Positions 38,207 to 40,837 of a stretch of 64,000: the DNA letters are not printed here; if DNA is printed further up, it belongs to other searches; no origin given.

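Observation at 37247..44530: T9SS cargo island: orphan ABC ATPase, thioredoxin-motif secreted protein, PNGase F homolog, then leucyl aminopeptidase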

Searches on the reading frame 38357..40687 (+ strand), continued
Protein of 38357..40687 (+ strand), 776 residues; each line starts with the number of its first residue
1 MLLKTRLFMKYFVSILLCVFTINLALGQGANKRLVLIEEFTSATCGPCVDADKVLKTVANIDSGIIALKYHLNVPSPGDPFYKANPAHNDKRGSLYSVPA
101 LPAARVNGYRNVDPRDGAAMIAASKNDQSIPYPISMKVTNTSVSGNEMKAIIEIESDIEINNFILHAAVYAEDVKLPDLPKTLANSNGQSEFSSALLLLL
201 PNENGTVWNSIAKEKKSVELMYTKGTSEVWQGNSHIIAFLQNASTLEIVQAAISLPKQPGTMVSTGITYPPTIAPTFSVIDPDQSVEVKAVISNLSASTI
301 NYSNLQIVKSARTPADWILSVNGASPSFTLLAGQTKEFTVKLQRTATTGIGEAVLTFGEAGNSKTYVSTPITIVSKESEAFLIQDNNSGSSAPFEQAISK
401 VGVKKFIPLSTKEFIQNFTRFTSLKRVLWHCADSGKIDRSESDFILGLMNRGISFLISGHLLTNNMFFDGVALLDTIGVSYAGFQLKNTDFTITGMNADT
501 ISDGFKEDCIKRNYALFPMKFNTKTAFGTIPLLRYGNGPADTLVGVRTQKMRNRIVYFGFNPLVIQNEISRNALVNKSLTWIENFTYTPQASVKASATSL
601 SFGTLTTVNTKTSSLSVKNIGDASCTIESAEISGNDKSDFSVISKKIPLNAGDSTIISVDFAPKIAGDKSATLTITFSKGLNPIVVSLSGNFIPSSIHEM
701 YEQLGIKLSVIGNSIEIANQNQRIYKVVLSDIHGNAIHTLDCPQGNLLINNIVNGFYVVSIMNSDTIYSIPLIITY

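Call 43: search_solved_structures(query=A2, max_evalue=1, show_alignments=3)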
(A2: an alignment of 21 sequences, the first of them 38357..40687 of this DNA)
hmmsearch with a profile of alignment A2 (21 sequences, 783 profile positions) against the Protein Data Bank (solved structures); distinct sequences matched with E-value up to 1: 20.
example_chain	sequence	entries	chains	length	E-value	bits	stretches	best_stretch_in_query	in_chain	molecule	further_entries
7sqc_F0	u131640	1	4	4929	1.7e-36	129.1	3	599-734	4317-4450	Hydin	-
7n6g_1J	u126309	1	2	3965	2.2e-25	92.4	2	595-674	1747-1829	HYDIN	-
9ijj_4G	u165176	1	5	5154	6.3e-17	64.4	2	600-730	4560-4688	Hydrocephalus-inducing protein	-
7n6g_3H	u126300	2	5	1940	5.5e-09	38.2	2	606-702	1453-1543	FAP74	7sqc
9ijj_C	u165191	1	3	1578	9.2e-08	34.1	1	605-707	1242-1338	Cilia- and flagella-associated protein 74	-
7n6g_1L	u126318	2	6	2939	3.5e-07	32.2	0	612-689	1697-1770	FAP47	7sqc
9ijj_L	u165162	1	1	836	6e-06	28.1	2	629-704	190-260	Cilia- and flagella-associated protein 221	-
7n61_1B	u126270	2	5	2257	4.4e-05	25.3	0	595-681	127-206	FAP65 | Flagellar associated protein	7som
9fh8_A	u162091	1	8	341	0.00013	23.7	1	599-691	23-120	Centrosomal protein 192 (CEP192)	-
2ys4_A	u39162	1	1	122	0.00053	21.7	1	605-700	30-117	Hydrocephalus-inducing protein homolog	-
7n6g_4C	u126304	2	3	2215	0.00088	21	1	596-704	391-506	FAP81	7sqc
7ptb_A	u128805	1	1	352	0.0012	20.6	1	598-705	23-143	Centrosomal protein of 192 kDa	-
2axo_A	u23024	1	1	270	0.0022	19.6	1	11-131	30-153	hypothetical protein Atu2684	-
8q30_A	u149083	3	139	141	0.0073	17.9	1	617-673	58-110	DUF4352 domain-containing protein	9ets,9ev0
5jvk_A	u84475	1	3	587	0.012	17.3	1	721-778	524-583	Uncharacterized protein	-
1fo5_A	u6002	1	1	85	0.035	15.7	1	27-103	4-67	THIOREDOXIN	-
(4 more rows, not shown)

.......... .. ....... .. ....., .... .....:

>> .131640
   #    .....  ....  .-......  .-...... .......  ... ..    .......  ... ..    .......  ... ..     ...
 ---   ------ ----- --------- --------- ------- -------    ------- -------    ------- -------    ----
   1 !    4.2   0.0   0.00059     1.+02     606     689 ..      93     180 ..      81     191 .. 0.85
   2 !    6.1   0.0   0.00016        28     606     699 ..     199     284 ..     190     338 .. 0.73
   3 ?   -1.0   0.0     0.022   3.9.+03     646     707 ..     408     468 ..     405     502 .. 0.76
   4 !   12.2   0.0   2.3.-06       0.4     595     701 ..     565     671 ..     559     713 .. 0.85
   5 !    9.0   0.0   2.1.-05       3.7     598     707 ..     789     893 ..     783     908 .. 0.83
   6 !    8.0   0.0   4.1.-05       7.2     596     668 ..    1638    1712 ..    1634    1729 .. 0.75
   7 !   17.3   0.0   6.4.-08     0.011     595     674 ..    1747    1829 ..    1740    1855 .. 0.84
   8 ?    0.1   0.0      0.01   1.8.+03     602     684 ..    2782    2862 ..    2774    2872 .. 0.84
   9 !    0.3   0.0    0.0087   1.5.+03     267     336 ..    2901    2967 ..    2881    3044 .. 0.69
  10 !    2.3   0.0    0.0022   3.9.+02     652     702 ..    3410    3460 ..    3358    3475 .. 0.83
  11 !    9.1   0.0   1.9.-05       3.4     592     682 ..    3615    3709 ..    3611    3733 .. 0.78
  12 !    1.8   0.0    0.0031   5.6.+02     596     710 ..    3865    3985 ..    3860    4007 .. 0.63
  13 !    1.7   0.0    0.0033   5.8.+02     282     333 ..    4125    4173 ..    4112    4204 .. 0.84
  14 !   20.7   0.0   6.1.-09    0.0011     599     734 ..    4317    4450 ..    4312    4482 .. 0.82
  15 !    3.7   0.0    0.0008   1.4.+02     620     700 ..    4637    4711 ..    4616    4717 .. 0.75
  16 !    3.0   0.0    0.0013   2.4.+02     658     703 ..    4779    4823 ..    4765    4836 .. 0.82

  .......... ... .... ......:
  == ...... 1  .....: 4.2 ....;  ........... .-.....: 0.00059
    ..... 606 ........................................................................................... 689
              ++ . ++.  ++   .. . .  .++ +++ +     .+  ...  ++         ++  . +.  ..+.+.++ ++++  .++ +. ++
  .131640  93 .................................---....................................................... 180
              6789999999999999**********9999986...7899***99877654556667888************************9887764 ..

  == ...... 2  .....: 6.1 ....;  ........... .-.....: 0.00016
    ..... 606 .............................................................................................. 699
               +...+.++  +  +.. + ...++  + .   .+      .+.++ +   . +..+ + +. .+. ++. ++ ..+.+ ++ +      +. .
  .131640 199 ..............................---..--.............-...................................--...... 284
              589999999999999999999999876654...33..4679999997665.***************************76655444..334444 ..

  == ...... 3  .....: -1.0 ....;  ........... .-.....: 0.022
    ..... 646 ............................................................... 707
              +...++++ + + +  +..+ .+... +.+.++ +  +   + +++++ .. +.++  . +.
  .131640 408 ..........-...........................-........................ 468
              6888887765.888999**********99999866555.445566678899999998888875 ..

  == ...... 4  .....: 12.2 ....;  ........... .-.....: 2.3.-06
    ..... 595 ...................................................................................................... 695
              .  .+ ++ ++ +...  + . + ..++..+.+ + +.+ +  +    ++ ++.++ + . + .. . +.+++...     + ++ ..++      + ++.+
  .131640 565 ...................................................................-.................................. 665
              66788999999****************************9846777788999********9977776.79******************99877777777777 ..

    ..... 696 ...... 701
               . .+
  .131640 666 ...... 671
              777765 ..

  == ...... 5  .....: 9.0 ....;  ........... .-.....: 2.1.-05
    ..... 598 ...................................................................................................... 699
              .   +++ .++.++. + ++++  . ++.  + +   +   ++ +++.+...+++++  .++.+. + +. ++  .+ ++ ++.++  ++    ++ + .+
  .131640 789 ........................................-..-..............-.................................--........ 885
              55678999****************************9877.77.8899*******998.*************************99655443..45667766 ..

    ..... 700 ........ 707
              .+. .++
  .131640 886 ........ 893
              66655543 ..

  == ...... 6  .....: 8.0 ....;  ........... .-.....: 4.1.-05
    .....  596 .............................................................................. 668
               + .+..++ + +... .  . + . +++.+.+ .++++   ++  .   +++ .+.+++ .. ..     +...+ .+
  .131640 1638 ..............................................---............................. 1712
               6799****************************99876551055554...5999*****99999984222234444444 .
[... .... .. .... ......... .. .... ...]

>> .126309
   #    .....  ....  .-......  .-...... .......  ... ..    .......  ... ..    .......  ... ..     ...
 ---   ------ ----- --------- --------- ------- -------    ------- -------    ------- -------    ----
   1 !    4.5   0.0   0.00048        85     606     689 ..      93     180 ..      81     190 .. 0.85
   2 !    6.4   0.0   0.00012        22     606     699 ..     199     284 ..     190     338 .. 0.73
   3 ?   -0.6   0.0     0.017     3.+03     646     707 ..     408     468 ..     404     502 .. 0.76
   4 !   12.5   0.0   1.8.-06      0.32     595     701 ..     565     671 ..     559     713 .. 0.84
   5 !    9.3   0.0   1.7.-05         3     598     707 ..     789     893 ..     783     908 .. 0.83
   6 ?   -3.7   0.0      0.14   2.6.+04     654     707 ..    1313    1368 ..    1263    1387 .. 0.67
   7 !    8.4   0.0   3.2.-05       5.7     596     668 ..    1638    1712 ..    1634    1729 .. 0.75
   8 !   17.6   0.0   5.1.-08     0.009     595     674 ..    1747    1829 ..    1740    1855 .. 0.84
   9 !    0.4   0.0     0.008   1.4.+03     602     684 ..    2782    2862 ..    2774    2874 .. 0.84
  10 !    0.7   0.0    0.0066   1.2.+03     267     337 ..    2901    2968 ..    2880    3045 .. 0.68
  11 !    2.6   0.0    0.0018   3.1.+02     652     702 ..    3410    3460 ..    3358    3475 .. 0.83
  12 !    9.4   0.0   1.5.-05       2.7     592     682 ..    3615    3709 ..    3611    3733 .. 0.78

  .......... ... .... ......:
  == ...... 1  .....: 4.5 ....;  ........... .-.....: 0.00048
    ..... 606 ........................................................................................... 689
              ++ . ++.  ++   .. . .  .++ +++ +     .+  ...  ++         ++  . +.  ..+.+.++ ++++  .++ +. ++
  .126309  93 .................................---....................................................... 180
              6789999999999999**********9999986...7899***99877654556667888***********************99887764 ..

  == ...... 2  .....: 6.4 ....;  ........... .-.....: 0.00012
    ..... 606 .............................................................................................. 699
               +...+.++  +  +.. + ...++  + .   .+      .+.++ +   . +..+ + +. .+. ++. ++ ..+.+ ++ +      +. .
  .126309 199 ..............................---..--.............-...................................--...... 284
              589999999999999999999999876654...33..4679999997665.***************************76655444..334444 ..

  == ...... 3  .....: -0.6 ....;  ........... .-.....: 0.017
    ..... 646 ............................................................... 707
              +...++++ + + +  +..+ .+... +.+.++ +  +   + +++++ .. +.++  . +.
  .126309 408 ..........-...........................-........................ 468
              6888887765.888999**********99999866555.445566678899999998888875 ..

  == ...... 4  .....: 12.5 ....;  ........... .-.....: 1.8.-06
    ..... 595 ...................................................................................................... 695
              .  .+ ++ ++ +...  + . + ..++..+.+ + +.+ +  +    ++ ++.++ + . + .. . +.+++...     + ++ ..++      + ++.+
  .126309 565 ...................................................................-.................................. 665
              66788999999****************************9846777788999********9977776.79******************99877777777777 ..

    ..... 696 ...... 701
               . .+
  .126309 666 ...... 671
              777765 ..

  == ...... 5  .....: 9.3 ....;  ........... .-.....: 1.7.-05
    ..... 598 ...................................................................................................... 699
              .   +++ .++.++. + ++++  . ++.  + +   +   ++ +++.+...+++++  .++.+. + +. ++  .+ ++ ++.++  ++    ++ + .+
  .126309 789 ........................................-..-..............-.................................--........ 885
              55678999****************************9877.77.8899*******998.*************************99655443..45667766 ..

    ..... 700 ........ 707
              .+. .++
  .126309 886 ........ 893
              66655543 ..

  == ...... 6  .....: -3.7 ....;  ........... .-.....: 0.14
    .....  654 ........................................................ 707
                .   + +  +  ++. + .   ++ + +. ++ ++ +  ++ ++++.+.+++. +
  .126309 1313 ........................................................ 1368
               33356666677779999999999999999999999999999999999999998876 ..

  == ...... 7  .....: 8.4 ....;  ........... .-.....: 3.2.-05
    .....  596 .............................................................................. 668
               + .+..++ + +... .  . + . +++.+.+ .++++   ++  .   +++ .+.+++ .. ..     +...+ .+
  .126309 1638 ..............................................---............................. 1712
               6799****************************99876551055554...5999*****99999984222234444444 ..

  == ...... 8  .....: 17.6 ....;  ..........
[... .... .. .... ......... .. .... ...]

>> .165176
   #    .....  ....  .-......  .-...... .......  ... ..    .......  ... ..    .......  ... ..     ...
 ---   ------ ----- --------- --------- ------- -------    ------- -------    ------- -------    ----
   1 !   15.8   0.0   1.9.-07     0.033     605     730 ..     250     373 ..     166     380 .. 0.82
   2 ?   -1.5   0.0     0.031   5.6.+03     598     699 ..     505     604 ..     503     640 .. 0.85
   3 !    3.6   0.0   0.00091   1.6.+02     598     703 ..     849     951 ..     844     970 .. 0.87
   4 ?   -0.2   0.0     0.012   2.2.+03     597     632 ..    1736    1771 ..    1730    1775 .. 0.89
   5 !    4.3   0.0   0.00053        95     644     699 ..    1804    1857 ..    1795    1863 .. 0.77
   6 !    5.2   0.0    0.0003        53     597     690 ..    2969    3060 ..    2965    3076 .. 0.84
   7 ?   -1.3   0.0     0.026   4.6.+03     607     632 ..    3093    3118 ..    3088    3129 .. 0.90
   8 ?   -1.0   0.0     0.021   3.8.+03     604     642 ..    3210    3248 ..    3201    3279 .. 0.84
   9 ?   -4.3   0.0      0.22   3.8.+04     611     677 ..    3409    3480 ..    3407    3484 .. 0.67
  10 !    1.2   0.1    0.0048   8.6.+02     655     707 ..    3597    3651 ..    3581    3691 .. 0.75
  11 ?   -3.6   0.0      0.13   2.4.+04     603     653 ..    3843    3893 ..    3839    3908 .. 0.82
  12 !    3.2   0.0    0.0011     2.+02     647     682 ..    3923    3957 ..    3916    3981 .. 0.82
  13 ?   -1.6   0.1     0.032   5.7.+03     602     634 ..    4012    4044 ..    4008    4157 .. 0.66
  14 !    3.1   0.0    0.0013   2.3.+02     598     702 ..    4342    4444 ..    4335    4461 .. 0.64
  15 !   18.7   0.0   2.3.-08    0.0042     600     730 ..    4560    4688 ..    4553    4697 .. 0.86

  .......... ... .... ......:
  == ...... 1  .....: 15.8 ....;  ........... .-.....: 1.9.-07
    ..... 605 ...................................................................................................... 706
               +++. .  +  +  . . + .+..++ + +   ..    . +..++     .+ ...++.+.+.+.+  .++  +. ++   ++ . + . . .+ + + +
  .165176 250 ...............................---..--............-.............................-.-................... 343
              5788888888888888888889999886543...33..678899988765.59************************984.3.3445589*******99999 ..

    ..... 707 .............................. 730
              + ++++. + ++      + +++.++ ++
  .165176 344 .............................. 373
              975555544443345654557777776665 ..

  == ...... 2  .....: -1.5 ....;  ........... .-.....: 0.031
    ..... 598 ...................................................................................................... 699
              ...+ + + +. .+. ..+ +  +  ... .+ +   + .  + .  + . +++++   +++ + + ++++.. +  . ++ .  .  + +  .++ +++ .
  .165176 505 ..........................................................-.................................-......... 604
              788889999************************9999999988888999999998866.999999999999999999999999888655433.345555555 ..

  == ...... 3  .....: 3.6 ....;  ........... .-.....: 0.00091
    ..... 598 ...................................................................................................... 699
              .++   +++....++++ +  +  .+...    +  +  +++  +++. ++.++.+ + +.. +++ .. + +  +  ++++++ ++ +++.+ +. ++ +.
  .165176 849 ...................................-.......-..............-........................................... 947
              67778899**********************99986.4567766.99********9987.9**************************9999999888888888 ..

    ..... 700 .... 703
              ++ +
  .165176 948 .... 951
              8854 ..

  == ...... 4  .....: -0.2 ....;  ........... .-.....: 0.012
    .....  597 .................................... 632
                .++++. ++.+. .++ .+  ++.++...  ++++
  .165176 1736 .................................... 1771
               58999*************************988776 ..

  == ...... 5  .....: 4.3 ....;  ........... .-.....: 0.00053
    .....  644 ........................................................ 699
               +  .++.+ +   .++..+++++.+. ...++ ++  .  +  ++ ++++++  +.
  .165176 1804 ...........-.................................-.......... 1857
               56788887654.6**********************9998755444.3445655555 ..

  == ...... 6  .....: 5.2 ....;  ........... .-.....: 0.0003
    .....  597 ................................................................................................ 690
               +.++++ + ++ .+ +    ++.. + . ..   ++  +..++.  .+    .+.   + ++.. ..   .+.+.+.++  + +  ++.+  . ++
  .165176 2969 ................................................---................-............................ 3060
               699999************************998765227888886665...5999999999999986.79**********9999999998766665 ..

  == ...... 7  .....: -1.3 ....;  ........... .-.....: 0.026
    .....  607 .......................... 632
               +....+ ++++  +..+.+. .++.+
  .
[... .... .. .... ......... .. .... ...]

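Call 68: find_encoding_contigs(protein=P0137, flank=8000, max_places=1)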
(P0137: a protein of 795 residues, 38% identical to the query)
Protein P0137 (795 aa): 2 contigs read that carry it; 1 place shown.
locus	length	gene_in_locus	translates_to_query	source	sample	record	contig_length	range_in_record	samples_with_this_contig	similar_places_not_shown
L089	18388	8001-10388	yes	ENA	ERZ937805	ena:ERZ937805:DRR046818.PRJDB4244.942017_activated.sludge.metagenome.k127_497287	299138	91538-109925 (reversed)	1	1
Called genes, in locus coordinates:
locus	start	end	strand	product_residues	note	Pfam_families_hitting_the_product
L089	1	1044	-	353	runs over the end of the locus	PF01595:CNNM (weak), PF00571:CBS (weak)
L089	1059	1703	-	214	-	-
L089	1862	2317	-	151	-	PF00072:Response_reg, PF12710:HAD (weak)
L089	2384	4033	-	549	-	PF10079:Rossmann-like_BshC, PF24850:CC_BshC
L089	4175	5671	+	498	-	PF00199:Catalase, PF06628:Catalase-rel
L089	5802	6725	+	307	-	PF01139:RtcB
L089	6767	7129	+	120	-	PF00903:Glyoxalase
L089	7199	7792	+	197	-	-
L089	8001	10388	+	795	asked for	PF06764:DUF1223 (weak), PF11551:Omp28 (weak), PF22073:Cep192_D4 (faint), PF22544:HYDIN_VesB_CFA65-like_Ig (faint), PF18962:Por_Secre_tail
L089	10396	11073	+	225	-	PF08713:DNA_alkylation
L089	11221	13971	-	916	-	PF17517:IgGFc_binding, PF18962:Por_Secre_tail (weak)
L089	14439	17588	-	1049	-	PF17517:IgGFc_binding, PF22073:Cep192_D4 (faint)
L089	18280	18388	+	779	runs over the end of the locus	PF13620:CarboxypepD_reg, PF13715:CarbopepD_reg_2, PF07715:Plug, PF00593:TonB_dep_Rec_b-barrel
